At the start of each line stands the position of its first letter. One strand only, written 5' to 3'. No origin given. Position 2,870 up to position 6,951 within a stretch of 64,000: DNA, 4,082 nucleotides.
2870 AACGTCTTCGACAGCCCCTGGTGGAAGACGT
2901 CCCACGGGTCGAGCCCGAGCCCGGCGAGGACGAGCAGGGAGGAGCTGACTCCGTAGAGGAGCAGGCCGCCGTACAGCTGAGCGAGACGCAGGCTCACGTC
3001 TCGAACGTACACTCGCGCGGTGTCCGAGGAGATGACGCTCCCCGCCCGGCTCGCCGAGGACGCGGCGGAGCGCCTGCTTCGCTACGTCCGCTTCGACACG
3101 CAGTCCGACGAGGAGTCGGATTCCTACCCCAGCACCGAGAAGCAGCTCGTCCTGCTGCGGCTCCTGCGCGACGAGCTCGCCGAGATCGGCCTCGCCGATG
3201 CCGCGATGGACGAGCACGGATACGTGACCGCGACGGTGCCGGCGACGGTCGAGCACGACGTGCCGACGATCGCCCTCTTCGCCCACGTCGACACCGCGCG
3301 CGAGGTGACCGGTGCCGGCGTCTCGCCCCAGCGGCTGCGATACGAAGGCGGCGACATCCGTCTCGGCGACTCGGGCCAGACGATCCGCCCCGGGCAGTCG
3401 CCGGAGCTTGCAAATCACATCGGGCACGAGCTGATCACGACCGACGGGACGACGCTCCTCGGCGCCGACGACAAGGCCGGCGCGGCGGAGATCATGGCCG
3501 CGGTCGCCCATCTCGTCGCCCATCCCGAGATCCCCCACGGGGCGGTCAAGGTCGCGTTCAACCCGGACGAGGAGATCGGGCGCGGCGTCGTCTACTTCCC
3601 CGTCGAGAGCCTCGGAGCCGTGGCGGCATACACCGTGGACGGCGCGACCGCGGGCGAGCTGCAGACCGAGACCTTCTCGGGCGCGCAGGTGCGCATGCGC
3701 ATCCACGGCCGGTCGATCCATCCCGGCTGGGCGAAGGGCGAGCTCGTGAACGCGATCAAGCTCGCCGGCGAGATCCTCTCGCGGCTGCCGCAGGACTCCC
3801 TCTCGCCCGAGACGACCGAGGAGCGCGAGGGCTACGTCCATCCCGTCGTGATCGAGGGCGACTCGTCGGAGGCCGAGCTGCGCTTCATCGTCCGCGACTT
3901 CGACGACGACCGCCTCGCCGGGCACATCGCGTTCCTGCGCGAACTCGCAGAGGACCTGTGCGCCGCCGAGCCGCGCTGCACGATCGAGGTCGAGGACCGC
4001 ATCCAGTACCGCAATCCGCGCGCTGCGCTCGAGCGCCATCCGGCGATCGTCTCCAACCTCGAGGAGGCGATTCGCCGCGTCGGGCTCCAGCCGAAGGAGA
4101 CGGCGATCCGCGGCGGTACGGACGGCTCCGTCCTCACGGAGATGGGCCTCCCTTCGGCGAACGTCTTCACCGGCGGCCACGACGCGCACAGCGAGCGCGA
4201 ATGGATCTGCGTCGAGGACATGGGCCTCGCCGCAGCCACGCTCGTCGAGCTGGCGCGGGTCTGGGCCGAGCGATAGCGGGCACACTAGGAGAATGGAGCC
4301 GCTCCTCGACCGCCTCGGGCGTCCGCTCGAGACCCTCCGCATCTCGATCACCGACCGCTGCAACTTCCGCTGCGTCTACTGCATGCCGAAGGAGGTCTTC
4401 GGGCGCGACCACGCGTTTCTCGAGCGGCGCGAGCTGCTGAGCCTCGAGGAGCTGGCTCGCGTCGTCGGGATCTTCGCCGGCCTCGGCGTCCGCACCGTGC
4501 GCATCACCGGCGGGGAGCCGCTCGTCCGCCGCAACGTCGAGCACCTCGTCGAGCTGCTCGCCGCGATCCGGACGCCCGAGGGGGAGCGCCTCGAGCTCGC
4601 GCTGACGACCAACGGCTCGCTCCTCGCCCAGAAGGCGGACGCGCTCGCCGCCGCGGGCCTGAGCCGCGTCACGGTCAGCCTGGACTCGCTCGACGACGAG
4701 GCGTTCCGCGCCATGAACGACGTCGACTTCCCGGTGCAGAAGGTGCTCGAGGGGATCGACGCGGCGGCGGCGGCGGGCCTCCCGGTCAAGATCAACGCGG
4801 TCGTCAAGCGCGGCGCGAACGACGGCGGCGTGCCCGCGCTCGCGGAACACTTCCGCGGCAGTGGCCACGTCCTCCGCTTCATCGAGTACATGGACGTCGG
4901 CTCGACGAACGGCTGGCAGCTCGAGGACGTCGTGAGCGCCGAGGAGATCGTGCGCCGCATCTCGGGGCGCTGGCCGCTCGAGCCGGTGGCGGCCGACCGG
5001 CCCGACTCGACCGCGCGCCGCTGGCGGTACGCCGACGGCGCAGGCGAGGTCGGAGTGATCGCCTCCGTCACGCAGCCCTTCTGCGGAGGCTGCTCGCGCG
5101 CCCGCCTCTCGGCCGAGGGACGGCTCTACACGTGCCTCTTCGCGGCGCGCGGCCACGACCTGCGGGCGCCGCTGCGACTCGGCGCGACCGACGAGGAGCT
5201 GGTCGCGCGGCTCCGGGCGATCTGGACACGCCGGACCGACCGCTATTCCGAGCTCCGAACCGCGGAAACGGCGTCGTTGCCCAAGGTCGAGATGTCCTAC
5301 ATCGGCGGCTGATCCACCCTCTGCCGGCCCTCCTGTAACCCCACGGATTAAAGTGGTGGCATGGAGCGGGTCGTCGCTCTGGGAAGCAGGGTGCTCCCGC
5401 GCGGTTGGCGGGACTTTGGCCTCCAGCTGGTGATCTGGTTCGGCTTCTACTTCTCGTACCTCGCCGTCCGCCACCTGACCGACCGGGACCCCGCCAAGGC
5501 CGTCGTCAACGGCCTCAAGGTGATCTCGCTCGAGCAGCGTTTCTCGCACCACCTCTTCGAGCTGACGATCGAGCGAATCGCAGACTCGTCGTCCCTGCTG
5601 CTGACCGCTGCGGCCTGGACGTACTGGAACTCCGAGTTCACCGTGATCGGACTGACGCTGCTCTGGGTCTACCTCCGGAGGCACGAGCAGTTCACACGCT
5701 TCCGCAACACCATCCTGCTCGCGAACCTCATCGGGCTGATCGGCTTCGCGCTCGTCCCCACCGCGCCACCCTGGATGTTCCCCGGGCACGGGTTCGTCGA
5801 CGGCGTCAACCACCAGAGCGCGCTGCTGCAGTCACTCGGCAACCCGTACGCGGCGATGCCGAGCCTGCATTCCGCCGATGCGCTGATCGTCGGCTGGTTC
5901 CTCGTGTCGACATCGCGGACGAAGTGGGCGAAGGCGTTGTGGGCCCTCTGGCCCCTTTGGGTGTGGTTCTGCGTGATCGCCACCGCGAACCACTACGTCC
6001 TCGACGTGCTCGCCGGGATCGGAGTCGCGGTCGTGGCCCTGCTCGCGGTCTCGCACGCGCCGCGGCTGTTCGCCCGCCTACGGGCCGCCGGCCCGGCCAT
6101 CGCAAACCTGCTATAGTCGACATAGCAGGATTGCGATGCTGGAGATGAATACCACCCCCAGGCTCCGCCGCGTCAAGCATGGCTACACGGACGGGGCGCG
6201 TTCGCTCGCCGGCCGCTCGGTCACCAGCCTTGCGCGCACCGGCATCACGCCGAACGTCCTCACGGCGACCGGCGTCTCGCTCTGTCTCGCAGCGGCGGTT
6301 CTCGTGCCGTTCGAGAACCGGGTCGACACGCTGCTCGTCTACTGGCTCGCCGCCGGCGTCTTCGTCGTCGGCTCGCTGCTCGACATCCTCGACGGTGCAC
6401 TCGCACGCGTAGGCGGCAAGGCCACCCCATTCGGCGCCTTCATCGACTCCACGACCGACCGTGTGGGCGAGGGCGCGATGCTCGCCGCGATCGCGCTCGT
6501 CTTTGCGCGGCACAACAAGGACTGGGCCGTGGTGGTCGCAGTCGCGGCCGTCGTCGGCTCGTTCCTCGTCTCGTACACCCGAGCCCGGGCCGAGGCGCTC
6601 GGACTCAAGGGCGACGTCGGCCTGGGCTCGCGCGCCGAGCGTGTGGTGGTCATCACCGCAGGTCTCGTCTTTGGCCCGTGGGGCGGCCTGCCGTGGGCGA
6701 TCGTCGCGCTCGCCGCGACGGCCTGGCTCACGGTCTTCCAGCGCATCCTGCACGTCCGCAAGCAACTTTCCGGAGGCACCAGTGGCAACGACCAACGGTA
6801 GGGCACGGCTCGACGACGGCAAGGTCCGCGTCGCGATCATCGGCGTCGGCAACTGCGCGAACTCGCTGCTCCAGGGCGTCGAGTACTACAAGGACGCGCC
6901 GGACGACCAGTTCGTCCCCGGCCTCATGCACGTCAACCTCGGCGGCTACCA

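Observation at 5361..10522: Inositol-lipid gene cluster ends in a PimA-like GT4 fused to a PHP phosphoesterase, a candidate for the unassigned inositol-phosphate/PIP phosphatase step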

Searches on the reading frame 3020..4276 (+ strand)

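Call 6: search_protein_families(library=pfam, proteins=[window:3020-4276:+], max_evalue=0.01)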
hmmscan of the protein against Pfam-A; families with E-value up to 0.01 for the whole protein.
window:3020-4276:+ (418 aa): 2 families
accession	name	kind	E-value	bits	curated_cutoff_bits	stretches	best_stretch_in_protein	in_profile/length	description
PF01546.33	Peptidase_M20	-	4.2e-16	59.9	24.6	1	149-412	34-204/206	Peptidase family M20/M25/M40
PF07687.19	M20_dimer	-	1.7e-10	41.2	21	1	217-313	2-102/107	Peptidase dimerisation domain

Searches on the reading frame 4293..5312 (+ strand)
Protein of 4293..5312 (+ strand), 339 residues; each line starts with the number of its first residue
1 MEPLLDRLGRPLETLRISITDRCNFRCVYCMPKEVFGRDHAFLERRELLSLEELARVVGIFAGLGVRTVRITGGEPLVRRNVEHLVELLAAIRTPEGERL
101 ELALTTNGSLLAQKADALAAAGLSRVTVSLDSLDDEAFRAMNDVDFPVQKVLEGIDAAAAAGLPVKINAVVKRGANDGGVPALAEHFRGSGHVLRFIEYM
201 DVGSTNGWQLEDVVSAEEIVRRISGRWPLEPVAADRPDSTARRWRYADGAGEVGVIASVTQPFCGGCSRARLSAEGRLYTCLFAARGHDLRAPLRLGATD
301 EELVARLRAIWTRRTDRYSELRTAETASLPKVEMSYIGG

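Call 6: search_protein_families(library=pfam, proteins=[window:4293-5312:+], max_evalue=0.01)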
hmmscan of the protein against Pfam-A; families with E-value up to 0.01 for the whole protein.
window:4293-5312:+ (339 aa): 3 families
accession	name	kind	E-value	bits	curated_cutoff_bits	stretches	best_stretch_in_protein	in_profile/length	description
PF06463.18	Mob_synth_C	-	1.4e-38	132.2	37.4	1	194-319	3-127/128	Molybdenum Cofactor Synthesis C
PF04055.27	Radical_SAM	-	2e-33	116.3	29.5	1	17-185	1-164/166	Radical SAM superfamily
PF13353.11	Fer4_12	-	3e-05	24.8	22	1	22-113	14-96/137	4Fe-4S single cluster domain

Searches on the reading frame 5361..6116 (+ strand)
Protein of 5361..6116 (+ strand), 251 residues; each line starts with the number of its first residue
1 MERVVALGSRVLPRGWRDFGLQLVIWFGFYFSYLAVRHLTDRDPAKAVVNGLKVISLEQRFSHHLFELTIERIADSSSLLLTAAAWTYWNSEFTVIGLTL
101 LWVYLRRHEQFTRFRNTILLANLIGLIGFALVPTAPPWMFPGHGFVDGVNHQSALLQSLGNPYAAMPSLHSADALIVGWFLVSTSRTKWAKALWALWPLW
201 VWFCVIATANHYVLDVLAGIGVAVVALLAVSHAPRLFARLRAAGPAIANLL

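Call 6: search_protein_families(library=pfam, proteins=[window:5361-6116:+], max_evalue=0.01)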
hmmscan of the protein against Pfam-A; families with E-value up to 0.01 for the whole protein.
window:5361-6116:+ (251 aa): 3 families
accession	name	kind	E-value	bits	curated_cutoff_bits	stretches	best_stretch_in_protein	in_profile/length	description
PF14378.12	PAP2_3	-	3.6e-39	135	27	1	54-228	3-189/190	PAP2 superfamily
PF01569.27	PAP2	-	7.9e-06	26.1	27.2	1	163-233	48-124/130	PAP2 superfamily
PF14360.12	PAP2_C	-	0.00021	22.2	27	1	168-227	8-69/74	PAP2 superfamily C-terminal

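Call 7: search_protein_families(library=ncbifam, proteins=[window:5361-6116:+], max_evalue=0.01)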
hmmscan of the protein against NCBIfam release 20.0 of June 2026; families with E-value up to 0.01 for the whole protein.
window:5361-6116:+ (251 aa): 1 family
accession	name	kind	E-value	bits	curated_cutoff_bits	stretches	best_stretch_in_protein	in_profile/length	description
NF052609.1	PhinosDhcerSyn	equivalog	2.6e-16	59.9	480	2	154-229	207-282/305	phosphoinositol dihydroceramide synthase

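Call 41: search_solved_structures(query=window:5361-6116:+, max_evalue=1, show_alignments=1)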
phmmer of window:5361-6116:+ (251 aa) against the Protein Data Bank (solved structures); distinct sequences matched with E-value up to 1: 2.
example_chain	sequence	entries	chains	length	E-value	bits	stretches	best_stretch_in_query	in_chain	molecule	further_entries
9vj3_A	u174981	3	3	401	0.043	16.5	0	148-226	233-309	Inositol phosphorylceramide synthase catalytic subunit AUR1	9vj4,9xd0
9ivc_A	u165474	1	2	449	0.045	16.4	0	148-226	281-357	Inositol phosphorylceramide synthase catalytic subunit AUR1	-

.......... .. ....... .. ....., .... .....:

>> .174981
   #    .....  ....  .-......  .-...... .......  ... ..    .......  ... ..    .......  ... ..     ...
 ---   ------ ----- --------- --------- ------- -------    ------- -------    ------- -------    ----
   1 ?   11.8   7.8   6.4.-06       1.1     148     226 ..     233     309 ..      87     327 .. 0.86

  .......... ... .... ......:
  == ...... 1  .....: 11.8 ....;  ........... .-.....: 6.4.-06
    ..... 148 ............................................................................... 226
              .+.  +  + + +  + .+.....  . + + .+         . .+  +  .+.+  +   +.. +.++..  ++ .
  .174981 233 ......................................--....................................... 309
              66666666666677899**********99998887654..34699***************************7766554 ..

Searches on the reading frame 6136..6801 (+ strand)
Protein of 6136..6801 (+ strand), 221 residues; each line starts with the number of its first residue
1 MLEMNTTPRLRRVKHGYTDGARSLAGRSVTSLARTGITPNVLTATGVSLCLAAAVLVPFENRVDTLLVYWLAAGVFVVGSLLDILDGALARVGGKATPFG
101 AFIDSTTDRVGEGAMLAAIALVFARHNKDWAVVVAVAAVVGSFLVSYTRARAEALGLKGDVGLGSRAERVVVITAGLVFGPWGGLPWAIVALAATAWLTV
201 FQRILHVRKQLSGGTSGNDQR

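Call 6: search_protein_families(library=pfam, proteins=[window:6136-6801:+], max_evalue=0.01)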
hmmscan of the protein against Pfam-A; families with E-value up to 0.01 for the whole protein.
window:6136-6801:+ (221 aa): 1 family
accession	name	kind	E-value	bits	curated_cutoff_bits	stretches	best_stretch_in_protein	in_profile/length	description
PF01066.26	CDP-OH_P_transf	-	1.7e-16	61.4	22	1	38-188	3-139/152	CDP-alcohol phosphatidyltransferase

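Call 7: search_protein_families(library=ncbifam, proteins=[window:6136-6801:+], max_evalue=0.01)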
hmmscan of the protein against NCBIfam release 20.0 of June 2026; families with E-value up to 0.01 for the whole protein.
window:6136-6801:+ (221 aa): 8 families
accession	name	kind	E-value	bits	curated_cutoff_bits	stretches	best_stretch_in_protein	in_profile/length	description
NF040950.1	archin_ph_syn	equivalog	1.6e-41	142.2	180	1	29-211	16-191/191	archaetidylinositol phosphate synthase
NF045883.1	PIPSynth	equivalog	1.3e-37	129.4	170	1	31-210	17-195/197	phosphatidylinositol phosphate synthase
NF052561.1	PIPSynBT1523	equivalog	3.4e-30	105.5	350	1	29-179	17-170/232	hypothetical protein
NF041135.1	IPPtranDIPPsyn_Thcocales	equivalog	4.8e-15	55.5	580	1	35-154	248-358/419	bifunctional L-myo-inositol-1-phosphate cytidylyltransferase/CDP-L-myo-inositol myo-inositolphosphotransferase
TIGR00560.1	pgsA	equivalog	3.8e-09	37.3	109.1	1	38-155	3-114/183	CDP-diacylglycerol--glycerol-3-phosphate 3-phosphatidyltransferase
NF008090.0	PRK10832.1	equivalog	1.1e-08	35.4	304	1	49-161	9-121/182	CDP-diacylglycerol--glycerol-3-phosphate 3-phosphatidyltransferase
TIGR00473.1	pssA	equivalog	1.1e-05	25.6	107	1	73-139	24-91/153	CDP-diacylglycerol--serine O-phosphatidyltransferase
NF053678.1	ClpnSynClsA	equivalog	0.0036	17.5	240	0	72-116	33-77/180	cardiolipin synthase ClsA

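Call 40: search_solved_structures(query=window:6136-6801:+, max_evalue=0.001, show_alignments=1)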
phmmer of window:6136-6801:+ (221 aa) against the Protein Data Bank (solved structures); distinct sequences matched with E-value up to 0.001: 9.
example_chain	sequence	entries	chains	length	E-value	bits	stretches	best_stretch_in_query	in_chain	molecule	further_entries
6h53_A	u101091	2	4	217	2e-23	86.5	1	30-205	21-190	CDP-diacylglycerol--inositol 3-phosphatidyltransferase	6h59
6h5a_A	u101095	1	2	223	2.1e-23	86.4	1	30-205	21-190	CDP-diacylglycerol--inositol 3-phosphatidyltransferase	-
5d91_A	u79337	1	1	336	1.5e-20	77.1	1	32-215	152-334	AF2299 protein,Phosphatidylinositol synthase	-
5d92_D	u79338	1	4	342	2.4e-20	76.4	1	32-214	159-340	AF2299 protein,Phosphatidylinositol synthase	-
6wm5_A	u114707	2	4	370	2.9e-19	72.9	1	31-204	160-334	AfCTD-Phosphatidylinositol-phosphate synthase (PIPS) fusion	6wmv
4o6m_A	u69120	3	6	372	1.3e-07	34.8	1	26-152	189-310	AF2299, a CDP-alcohol phosphotransferase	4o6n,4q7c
4mnd_A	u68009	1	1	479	3.8e-06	30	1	66-154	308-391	CTP L-myo-inositol-1-phosphate cytidylyltransferase/CDP-L-myo-inositol myo-inositolphospho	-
8gyw_B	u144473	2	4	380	0.00081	22.4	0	35-137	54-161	Choline/ethanolaminephosphotransferase 1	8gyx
7pow_A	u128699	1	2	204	0.00086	22.3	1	66-171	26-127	CDP-diacylglycerol--serine O-phosphatidyltransferase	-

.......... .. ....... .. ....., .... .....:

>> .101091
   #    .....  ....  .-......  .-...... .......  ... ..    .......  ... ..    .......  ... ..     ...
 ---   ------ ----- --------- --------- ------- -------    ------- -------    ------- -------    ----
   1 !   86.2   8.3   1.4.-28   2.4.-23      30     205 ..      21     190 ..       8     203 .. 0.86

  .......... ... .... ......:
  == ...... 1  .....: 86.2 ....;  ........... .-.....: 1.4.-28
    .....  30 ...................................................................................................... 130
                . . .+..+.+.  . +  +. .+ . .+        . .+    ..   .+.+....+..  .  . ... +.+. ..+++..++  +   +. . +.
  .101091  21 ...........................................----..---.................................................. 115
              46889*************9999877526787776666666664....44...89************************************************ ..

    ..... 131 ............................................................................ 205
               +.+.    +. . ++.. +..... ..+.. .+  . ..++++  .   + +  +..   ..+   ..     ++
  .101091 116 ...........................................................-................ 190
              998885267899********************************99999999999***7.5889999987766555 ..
